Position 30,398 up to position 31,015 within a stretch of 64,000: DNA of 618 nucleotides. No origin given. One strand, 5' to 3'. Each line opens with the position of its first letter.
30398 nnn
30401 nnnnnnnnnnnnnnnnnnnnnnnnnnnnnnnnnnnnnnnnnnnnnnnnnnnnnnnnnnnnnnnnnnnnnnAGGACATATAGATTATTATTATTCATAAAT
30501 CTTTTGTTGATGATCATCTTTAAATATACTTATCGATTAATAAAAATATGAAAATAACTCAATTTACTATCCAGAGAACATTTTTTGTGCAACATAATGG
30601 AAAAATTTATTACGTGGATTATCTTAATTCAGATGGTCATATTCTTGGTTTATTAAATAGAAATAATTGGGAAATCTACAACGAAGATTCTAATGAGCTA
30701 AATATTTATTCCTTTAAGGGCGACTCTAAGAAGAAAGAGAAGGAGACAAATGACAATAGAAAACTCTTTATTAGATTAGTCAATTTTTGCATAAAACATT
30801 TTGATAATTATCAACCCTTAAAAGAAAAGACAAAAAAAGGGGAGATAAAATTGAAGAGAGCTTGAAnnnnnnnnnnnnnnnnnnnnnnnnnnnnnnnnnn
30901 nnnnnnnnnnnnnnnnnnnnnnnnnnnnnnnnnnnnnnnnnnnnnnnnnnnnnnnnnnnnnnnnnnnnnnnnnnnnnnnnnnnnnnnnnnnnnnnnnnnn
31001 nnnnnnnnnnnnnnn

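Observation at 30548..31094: Uncharacterised tightly coupled gene pair embedded in the defence island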

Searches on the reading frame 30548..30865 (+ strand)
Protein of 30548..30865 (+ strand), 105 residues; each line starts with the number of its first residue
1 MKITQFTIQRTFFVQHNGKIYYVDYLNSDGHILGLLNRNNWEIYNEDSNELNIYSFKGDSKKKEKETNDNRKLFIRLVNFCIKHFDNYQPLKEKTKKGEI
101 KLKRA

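Call 3: search_protein_families(library=pfam, max_evalue=1, proteins=[window:30548-30865:+])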
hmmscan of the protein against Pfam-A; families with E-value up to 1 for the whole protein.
window:30548-30865:+ (105 aa): 0 families

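Call 4: search_protein_families(library=padloc, max_evalue=1, proteins=[window:30548-30865:+])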
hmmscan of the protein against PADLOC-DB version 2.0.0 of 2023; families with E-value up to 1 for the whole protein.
window:30548-30865:+ (105 aa): 0 families

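Call 5: search_protein_families(library=phrogs, max_evalue=1, proteins=[window:30548-30865:+])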
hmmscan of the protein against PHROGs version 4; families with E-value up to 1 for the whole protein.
window:30548-30865:+ (105 aa): 1 family
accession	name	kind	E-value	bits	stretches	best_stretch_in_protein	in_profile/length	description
phrog_17418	-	unknown function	0.0094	16.9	1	6-83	15-86/148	-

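Call 6: search_protein_families(library=ncbifam, max_evalue=1, proteins=[window:30548-30865:+])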
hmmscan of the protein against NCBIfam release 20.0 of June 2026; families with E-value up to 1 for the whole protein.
window:30548-30865:+ (105 aa): 1 family
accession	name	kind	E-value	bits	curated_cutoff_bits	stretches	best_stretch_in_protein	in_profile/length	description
NF002973.0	PRK03659.1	equivalog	0.26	9.8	804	1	23-90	426-494/602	glutathione-regulated potassium-efflux system protein KefB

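Call 7: find_homologous_proteins(query=window:30548-30865:+, max_evalue=0.01)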
Query window:30548-30865:+ (105 aa): 21 proteins with E <= 0.01 among 23 candidates.
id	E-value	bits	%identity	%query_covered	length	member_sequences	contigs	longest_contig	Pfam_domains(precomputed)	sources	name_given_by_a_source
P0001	1.1e-63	230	100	100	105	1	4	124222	-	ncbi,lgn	-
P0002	1.3e-29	121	59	89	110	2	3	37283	-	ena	-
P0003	5.6e-29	119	63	86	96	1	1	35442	-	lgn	-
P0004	3.5e-28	116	58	86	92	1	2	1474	-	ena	-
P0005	3.7e-28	116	54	99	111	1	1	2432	-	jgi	jgi:hypothetical protein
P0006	8.8e-28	115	53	98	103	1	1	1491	-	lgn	-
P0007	9.8e-27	112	58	88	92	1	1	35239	-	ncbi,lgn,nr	ncbi:MAG: hypothetical protein Q7S74_04280 [Nanoarchaeota archaeon]|nr:hypothetical protein [Nanoarc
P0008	1.4e-26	111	58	86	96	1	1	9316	-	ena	-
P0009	1.3e-25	108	58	85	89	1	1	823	-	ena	-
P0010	1.6e-25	108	57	85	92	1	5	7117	-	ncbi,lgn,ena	ncbi:MAG: hypothetical protein AABY07_10685 [Nanoarchaeota archaeon]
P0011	4.5e-25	106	54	86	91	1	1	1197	-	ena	-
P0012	2.1e-24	104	52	84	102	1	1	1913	-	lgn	-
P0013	1.1e-23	102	49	86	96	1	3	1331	-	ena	-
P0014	1.3e-23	102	56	87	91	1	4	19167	-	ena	-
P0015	2.1e-23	101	56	87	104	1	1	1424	-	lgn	-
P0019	5.6e-19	87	53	99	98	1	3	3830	-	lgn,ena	-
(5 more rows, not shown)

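Call 11: find_encoding_contigs(protein=P0002, flank=6000, max_places=3)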
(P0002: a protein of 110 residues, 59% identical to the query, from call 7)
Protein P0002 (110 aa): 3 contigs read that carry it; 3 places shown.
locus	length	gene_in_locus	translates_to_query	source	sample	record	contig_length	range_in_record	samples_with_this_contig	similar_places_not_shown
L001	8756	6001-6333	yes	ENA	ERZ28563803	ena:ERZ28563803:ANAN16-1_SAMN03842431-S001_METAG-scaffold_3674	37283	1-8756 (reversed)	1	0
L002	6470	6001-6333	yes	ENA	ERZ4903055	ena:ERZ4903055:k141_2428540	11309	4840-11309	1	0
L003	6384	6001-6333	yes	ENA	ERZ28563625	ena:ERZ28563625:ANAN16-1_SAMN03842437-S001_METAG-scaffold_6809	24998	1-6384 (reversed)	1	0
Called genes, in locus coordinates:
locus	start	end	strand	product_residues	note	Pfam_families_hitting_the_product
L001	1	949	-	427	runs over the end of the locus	PF02403:Seryl_tRNA_N, PF00587:tRNA-synt_2b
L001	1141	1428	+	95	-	PF22665:WHD_DUF6293 (faint)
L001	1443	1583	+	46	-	-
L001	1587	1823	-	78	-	PF00462:Glutaredoxin, PF13417:GST_N_3, PF13409:GST_N_2 (weak)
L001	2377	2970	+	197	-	PF13581:HATPase_c_2 (weak)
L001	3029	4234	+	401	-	PF01136:Peptidase_U32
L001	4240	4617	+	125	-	-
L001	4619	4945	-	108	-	PF23477:zf_Tbcl_2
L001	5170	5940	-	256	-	PF06044:DpnI, PF17726:DpnI_C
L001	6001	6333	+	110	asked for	-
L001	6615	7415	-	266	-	PF13091:PLDc_2, PF12717:Cnd1 (faint), PF03130:HEAT_PBS (faint), PF02985:HEAT (faint), PF13513:HEAT_EZ (weak), PF13646:HEAT_2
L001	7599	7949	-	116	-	-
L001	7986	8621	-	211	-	PF12705:PDDEXK_1 (weak)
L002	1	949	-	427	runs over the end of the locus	PF02403:Seryl_tRNA_N, PF00587:tRNA-synt_2b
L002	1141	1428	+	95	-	PF22665:WHD_DUF6293 (faint)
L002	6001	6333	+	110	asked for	-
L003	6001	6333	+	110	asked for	-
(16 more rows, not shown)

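Call 12: find_encoding_contigs(protein=P0003, flank=6000, max_places=3)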
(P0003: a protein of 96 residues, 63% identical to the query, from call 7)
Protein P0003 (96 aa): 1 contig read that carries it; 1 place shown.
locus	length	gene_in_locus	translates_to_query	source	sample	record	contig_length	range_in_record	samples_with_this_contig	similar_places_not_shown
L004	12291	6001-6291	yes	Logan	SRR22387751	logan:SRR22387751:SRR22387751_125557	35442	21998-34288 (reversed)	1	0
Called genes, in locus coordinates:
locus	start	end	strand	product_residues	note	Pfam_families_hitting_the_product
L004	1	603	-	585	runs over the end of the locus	?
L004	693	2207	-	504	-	PF11074:DUF2779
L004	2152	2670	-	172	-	-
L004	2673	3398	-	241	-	-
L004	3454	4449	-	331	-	PF28530:DUF8426, PF04471:Mrr_cat, PF22722:NA-iREase1 (weak)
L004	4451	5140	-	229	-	PF19810:HFX_2341_N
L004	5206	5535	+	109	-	-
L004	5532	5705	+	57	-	-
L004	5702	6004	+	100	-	-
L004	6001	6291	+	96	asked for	-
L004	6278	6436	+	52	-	-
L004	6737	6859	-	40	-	-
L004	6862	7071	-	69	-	-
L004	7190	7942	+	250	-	-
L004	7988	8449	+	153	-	-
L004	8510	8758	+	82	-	-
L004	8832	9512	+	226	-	PF00535:Glycos_transf_2, PF10111:Glyco_tranf_2_2, PF13641:Glyco_tranf_2_3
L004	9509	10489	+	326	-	PF01073:3Beta_HSD, PF01370:Epimerase, PF02719:Polysacc_synt_2, PF04321:RmlD_sub_bind, PF07993:NAD_binding_4, PF13460:NAD_binding_10 (weak), PF16363:GDP_Man_Dehyd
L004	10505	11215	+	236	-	PF00483:NTP_transferase, PF12804:NTP_transf_3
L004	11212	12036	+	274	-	PF01370:Epimerase, PF04321:RmlD_sub_bind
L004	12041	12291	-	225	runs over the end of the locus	PF00293:NUDIX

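Call 13: find_encoding_contigs(protein=P0007, flank=6000, max_places=3)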
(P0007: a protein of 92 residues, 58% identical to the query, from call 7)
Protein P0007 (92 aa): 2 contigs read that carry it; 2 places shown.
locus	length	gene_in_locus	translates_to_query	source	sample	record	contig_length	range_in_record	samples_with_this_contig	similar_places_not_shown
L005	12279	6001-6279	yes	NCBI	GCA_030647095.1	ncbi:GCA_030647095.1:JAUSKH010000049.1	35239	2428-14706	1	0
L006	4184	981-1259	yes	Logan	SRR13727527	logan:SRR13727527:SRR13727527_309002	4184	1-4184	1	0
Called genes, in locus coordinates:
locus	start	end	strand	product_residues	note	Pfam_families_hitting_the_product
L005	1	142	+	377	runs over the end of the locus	PF13439:Glyco_transf_4, PF13579:Glyco_trans_4_4, PF20706:GT4-conflict (faint), PF00534:Glycos_transf_1, PF13692:Glyco_trans_1_4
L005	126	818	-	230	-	PF02568:ThiI (faint), PF06508:QueC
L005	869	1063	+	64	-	-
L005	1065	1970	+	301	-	PF00535:Glycos_transf_2, PF13641:Glyco_tranf_2_3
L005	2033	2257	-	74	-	PF02609:Exonuc_VII_S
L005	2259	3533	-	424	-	PF13742:tRNA_anti_2, PF01336:tRNA_anti-codon, PF02601:Exonuc_VII_L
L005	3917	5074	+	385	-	PF01637:ATPase_2 (weak), PF13173:AAA_14, PF13635:DUF4143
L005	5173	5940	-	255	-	PF06044:DpnI, PF17726:DpnI_C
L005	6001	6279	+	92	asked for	-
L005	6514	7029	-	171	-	-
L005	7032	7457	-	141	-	PF05014:Nuc_deoxyrib_tr, PF15891:Nuc_deoxyri_tr2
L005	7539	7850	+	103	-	PF03683:UPF0175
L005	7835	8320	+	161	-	PF11848:DUF3368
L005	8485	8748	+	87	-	-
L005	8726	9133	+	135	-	PF01850:PIN, PF13470:PIN_3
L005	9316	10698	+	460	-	PF01075:Glyco_transf_9, PF00293:NUDIX, PF14815:NUDIX_4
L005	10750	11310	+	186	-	PF13580:SIS_2, PF01380:SIS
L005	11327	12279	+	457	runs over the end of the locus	PF00294:PfkB, PF01467:CTP_transf_like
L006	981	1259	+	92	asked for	-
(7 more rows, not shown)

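Call 21: find_related_loci(query=A1, collection=genome_contigs, flank=6000)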
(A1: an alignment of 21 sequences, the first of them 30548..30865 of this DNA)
Query A1 (105 aa) in genome_contigs; peptide patterns used: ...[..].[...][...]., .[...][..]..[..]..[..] (x = any residue, [..] = any of these).
121 stretches matched a pattern; 16 encode a relative of the query (tblastn E <= 1e-3); 16 distinct loci.
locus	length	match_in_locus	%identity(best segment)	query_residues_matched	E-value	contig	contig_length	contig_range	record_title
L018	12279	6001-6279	55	1-93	2e-33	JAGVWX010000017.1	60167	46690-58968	Candidatus Pacearchaeota archaeon isolate RIFCSPHIGHO2_01_FULL_39_44 rifcsphigho2_01_scaffold_3473, whole genome shotgun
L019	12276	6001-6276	58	1-92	2e-33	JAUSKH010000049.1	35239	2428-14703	MAG: Nanoarchaeota archaeon isolate E14_metabat.bin.43 E14_k141_1038666, whole genome shotgun sequence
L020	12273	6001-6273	57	1-91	3e-32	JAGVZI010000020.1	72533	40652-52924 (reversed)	Candidatus Woesearchaeota archaeon isolate RIFCSPLOWO2_01_FULL_35_31 rifcsplowo2_01_scaffold_309, whole genome shotgun s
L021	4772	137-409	55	1-91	1e-29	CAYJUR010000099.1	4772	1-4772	MAG TPA_asm: uncultured Methanosarcinales archaeon isolate ERP125453_co1_341 genome assembly, contig: NODE_24367_length_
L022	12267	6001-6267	48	1-89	1e-26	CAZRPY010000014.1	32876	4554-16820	MAG TPA_asm: uncultured Methanosarcinales archaeon isolate SRP178908_co1_144 genome assembly, contig: NODE_743_length_32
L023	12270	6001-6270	54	1-90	3e-26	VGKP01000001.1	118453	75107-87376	MAG: Candidatus Pacearchaeota archaeon isolate K_Offshore_120m_m2_023 K_Offshore_120m_m2_023_Ga0194131_10000117, whole g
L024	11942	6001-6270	43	1-90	1e-25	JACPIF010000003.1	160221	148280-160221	MAG: Candidatus Woesearchaeota archaeon isolate NC_groundwater_433_Ag_B-0.1um_44_11 GD18-4_B1_scaffold_108292, whole gen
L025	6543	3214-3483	44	1-90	2e-24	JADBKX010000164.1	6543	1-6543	MAG: Candidatus Sediminicultor sextus isolate Bin1_7.2m NODE_677_length_6543_cov_16.290845, whole genome shotgun sequenc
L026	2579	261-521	48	1-90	2e-23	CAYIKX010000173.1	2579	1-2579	MAG TPA_asm: uncultured Methanosarcinales archaeon isolate ERP119705_co20_50 genome assembly, contig: NODE_77292_length_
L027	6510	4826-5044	44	1-90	2e-20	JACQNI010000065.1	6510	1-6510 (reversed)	MAG: Candidatus Woesearchaeota archaeon isolate NC_groundwater_1251_Ag_S-0.1um_31_108 S_p1_S3_coassembly_k141_1438235, w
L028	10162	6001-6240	49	3-90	3e-20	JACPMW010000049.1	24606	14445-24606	MAG: Candidatus Woesearchaeota archaeon isolate NC_groundwater_559_Ag_S-0.1um_40_64 S35_SO-1_scaffold_278976, whole geno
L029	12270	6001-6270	42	1-90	5e-17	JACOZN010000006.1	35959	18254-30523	MAG: Candidatus Woesearchaeota archaeon isolate NC_groundwater_206_Ag_S-0.1um_41_17 S4_GD2017_2_S1_scaffold_1822, whole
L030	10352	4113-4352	38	1-90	8e-15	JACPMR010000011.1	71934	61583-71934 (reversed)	MAG: Candidatus Woesearchaeota archaeon isolate NC_groundwater_554_Ag_S-0.1um_37_18 S35_SO-1_scaffold_127851, whole geno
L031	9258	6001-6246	40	12-91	1e-13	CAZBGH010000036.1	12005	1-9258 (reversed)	MAG TPA_asm: uncultured Methanosarcinales archaeon isolate binchicken_co21_254 genome assembly, contig: NODE_4018_length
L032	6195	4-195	47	27-90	2e-13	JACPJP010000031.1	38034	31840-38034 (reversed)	MAG: Candidatus Woesearchaeota archaeon isolate NC_groundwater_471_Ag_B-0.1um_36_15 S34_3B_scaffold_721710, whole genome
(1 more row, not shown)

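Call 23: find_related_loci(query=A1, collection=viral_contigs, flank=6000)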
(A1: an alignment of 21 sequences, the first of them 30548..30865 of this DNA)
Query A1 (105 aa) in viral_contigs; peptide patterns used: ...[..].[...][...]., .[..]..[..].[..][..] (x = any residue, [..] = any of these).
122 stretches matched a pattern, but none encodes a relative of the query by tblastn (E <= 1e-3).

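Call 27: predict_structure(alignment_id=A1)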
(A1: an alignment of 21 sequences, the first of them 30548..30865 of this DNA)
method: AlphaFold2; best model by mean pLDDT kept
length: 105 residues; sequences in the alignment: 21
mean_pLDDT: 72.1   pTM: 0.64
mean pLDDT of the five models: 72.1, 71.7, 70.5, 69.9, 69.9
residues with pLDDT >= 90: 16; 70-90: 51; 50-70: 13; < 50: 25
segments of 3 or more residues with pLDDT < 50: 29-38, 92-99, 102-105
pLDDT, mean of each block of 10 residues (from residue 1): 58 84 72 44 85 89 91 89 76 47 42
secondary structure, 60 per line:
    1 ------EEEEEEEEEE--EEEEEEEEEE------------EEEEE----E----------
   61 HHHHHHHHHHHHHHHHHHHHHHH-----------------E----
elements in order: E7-16 E19-28 E41-45 H61-83

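Call 40: find_encoding_contigs(protein=P0014, flank=6000, max_places=4)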
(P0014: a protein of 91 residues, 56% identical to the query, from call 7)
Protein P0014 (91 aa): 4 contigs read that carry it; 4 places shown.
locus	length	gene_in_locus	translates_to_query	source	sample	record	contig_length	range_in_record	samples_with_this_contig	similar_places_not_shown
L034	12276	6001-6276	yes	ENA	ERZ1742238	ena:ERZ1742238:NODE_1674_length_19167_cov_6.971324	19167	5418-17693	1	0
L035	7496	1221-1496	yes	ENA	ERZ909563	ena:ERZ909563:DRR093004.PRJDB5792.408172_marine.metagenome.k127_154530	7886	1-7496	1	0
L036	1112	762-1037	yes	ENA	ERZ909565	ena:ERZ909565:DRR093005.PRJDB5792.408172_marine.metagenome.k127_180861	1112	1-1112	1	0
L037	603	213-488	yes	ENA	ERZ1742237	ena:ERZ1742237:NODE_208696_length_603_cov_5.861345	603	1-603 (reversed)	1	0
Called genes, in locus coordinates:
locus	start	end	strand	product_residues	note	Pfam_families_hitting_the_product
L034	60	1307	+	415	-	PF13506:Glyco_transf_21, PF00535:Glycos_transf_2, PF01644:Chitin_synth_1 (faint), PF10111:Glyco_tranf_2_2, PF13641:Glyco_tranf_2_3, PF03142:Chitin_synth_2 (weak), PF13632:Glyco_trans_2_3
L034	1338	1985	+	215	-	-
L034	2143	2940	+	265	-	-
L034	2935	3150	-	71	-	-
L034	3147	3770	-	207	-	PF01336:tRNA_anti-codon (weak)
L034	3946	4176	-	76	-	-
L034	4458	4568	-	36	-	-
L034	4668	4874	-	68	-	PF01555:N6_N4_Mtase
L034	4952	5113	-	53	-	-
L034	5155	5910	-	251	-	PF06044:DpnI, PF17726:DpnI_C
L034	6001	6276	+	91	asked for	-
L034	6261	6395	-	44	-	PF02086:MethyltransfD12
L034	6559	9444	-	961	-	PF17207:MCM_OB (weak), PF14890:Intein_splicing, PF17207:MCM_OB, PF00493:MCM, PF01078:Mg_chelatase, PF17855:MCM_lid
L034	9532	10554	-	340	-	-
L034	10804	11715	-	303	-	PF08068:DKCLD (faint), PF01509:TruB_N, PF16198:TruB_C_2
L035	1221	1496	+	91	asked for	-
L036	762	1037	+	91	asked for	-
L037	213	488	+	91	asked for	-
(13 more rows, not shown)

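Call 43: find_encoding_contigs(protein=P0019, flank=5000, max_places=4)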
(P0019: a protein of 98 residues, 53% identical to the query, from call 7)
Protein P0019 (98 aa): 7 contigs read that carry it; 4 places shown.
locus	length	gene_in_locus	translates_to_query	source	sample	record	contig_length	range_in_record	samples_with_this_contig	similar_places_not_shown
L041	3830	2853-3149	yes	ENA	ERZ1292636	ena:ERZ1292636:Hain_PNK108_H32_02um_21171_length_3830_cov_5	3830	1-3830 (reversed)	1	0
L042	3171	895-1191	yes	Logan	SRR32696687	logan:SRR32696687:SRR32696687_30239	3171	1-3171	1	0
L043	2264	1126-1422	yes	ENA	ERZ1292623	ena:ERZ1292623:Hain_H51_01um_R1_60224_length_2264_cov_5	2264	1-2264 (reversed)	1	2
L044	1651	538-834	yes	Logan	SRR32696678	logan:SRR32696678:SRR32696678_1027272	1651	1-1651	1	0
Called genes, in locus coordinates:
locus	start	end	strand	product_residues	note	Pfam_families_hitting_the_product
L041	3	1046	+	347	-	?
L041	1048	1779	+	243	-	PF02463:SMC_N (weak), PF00005:ABC_tran, PF13304:AAA_21 (faint)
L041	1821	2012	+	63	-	-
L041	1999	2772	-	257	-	PF06044:DpnI, PF17726:DpnI_C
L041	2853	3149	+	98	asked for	-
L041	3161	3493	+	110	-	-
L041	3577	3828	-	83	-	?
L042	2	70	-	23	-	?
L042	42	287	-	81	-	PF17726:DpnI_C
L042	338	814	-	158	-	PF06044:DpnI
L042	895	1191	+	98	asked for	-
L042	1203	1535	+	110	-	-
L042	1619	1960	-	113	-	-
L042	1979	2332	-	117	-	PF10049:DUF2283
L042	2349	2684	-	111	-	-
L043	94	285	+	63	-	-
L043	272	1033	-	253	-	PF06044:DpnI, PF17726:DpnI_C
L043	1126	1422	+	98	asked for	-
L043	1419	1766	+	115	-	-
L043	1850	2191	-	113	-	-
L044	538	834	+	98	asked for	-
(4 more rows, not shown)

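Call 44: find_encoding_contigs(protein=P0005, flank=5000, max_places=4)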
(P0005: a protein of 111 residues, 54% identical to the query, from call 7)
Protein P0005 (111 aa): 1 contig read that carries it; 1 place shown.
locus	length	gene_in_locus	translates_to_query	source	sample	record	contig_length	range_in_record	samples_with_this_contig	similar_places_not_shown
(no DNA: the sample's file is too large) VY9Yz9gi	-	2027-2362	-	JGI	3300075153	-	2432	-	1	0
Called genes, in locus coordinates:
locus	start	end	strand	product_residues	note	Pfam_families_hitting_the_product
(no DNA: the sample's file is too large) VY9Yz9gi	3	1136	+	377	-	?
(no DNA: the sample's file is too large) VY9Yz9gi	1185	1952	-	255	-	PF06044:DpnI, PF17726:DpnI_C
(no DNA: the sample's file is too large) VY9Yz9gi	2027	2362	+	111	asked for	-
